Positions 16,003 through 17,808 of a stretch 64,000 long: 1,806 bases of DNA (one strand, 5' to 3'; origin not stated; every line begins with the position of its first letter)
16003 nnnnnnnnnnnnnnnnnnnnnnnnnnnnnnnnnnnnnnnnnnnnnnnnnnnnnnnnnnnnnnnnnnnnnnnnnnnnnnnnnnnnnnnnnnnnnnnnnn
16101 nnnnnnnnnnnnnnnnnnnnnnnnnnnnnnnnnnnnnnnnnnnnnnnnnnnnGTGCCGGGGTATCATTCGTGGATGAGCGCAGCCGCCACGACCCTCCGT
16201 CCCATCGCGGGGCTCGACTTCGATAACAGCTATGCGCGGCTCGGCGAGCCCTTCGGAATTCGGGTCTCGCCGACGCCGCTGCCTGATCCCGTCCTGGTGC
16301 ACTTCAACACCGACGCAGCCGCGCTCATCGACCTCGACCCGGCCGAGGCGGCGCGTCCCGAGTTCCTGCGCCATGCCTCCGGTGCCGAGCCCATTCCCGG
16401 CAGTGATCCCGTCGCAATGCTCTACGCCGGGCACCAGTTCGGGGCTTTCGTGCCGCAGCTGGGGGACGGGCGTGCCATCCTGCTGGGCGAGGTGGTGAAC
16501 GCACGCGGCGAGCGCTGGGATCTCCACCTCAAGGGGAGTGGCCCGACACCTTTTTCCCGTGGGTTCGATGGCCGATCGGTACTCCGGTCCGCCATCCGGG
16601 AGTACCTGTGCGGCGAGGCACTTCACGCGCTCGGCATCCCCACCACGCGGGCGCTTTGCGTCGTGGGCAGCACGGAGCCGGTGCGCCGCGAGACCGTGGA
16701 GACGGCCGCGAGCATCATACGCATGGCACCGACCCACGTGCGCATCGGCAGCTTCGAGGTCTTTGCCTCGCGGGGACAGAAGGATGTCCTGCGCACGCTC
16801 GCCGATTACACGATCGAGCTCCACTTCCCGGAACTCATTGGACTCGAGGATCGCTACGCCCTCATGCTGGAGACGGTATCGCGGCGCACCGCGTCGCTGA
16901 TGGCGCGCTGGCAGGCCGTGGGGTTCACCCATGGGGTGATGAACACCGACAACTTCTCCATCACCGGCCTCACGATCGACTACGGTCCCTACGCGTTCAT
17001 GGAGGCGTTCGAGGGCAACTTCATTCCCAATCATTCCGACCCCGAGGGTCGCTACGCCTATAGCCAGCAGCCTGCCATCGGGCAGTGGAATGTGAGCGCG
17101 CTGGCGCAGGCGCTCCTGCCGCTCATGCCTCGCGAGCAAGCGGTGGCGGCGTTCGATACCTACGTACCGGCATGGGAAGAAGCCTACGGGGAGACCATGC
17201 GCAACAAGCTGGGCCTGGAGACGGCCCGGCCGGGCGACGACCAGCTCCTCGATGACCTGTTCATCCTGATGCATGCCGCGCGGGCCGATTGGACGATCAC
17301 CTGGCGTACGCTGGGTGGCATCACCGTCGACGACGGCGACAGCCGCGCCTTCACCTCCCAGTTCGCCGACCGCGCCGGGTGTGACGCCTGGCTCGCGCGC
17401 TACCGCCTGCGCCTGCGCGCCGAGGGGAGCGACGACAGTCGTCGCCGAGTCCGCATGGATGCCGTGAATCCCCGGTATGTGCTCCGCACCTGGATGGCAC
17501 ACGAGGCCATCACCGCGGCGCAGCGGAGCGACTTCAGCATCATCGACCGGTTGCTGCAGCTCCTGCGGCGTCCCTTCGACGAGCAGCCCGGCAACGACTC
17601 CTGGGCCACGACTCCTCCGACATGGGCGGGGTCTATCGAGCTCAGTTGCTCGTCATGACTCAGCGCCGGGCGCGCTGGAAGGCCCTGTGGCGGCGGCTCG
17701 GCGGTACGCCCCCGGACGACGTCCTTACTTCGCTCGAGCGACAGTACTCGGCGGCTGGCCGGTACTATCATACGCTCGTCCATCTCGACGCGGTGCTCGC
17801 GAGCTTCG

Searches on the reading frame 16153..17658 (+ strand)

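Call 69: search_protein_families(library=pfam, proteins=[window:16153-17658:+], max_evalue=0.0001)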
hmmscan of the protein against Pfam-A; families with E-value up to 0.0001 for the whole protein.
window:16153-17658:+ (501 aa): 1 family
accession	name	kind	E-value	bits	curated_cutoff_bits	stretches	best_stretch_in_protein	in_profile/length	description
PF02696.19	SelO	-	4.6e-124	415.1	22.8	1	19-470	3-464/466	Protein adenylyltransferase SelO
